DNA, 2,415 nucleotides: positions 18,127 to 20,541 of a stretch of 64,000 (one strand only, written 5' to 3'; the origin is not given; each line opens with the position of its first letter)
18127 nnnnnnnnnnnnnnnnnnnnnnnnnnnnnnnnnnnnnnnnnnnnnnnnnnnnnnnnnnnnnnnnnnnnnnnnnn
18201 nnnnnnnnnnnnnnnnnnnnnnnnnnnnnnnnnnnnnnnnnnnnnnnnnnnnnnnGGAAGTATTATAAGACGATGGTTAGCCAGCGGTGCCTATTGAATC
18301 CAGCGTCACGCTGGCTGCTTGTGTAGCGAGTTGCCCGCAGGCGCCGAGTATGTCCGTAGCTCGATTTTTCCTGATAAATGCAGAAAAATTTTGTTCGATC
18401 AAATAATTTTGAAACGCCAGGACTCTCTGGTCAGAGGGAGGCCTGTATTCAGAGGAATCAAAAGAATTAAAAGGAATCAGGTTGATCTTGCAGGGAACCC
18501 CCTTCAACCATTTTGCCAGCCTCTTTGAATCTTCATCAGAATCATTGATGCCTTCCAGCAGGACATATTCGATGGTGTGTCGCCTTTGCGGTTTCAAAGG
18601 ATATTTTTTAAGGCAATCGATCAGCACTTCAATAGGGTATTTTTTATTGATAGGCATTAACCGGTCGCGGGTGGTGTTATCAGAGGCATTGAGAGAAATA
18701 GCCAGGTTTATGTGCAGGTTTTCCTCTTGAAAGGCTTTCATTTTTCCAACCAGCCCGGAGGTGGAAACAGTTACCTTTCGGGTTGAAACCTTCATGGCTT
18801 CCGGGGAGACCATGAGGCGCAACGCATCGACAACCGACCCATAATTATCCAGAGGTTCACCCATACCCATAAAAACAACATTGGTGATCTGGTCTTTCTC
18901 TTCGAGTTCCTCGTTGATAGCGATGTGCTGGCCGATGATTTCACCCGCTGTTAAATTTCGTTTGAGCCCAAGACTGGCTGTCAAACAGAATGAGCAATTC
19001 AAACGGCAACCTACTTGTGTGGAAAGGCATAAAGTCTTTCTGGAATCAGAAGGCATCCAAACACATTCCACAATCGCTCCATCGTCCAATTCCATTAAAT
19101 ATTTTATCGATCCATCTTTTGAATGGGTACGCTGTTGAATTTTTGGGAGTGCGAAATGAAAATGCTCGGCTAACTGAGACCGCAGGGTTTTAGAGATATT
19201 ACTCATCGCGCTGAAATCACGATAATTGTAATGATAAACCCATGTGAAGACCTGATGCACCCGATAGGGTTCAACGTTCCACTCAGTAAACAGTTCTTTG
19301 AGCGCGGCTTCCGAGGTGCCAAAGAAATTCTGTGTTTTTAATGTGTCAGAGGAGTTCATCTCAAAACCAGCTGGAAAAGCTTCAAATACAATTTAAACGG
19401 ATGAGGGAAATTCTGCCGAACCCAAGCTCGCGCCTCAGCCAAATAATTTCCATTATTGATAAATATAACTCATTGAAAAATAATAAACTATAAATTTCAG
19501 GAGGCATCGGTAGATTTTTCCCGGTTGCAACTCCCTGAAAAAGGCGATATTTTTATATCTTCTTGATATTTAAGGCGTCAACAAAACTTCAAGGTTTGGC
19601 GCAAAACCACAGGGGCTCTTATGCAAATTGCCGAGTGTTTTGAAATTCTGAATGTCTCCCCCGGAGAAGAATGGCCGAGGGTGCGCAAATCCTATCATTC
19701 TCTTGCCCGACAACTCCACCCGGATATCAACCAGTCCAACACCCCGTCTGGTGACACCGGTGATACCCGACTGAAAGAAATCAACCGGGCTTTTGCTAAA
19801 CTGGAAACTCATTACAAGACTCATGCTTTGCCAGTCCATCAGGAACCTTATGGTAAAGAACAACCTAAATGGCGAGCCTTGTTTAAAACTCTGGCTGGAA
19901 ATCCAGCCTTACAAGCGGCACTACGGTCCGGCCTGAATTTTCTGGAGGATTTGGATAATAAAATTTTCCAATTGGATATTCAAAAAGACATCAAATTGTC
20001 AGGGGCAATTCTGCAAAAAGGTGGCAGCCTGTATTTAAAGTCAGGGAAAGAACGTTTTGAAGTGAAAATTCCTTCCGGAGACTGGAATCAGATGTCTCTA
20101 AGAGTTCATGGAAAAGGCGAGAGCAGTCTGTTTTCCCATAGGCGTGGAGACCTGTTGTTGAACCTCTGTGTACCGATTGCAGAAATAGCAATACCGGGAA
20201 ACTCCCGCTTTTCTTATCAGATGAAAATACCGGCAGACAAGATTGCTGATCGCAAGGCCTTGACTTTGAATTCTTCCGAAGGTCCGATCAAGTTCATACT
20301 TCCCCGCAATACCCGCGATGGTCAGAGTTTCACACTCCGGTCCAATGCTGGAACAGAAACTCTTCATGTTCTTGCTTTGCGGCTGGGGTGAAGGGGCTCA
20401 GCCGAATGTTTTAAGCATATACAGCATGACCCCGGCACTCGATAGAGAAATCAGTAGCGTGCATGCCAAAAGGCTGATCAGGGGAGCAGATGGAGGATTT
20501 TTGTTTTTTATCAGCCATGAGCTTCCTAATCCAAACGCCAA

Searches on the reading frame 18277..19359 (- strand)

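Call 69: search_protein_families(library=pfam, proteins=[window:18277-19359:-], max_evalue=0.001)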
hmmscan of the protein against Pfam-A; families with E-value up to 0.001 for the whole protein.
window:18277-19359:- (360 aa): 2 families
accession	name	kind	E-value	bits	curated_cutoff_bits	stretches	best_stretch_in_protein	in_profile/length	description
PF21016.3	RlmN_N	-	7.8e-17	61.2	24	1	11-67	2-58/60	Ribosomal RNA large subunit methyltransferase N-terminal domain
PF04055.27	Radical_SAM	-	4.3e-15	56.7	29.5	1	113-280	2-164/166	Radical SAM superfamily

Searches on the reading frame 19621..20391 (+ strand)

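Call 69: search_protein_families(library=pfam, proteins=[window:19621-20391:+], max_evalue=0.001)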
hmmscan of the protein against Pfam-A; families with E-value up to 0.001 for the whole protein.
window:19621-20391:+ (256 aa): 2 families
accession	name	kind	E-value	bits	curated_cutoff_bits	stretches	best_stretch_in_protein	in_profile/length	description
PF00226.36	DnaJ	-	4.7e-08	33.5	27.8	1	6-63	2-55/63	DnaJ domain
PF01556.23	DnaJ_C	-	1.9e-07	31.7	26.6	1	123-241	27-129/152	DnaJ C terminal domain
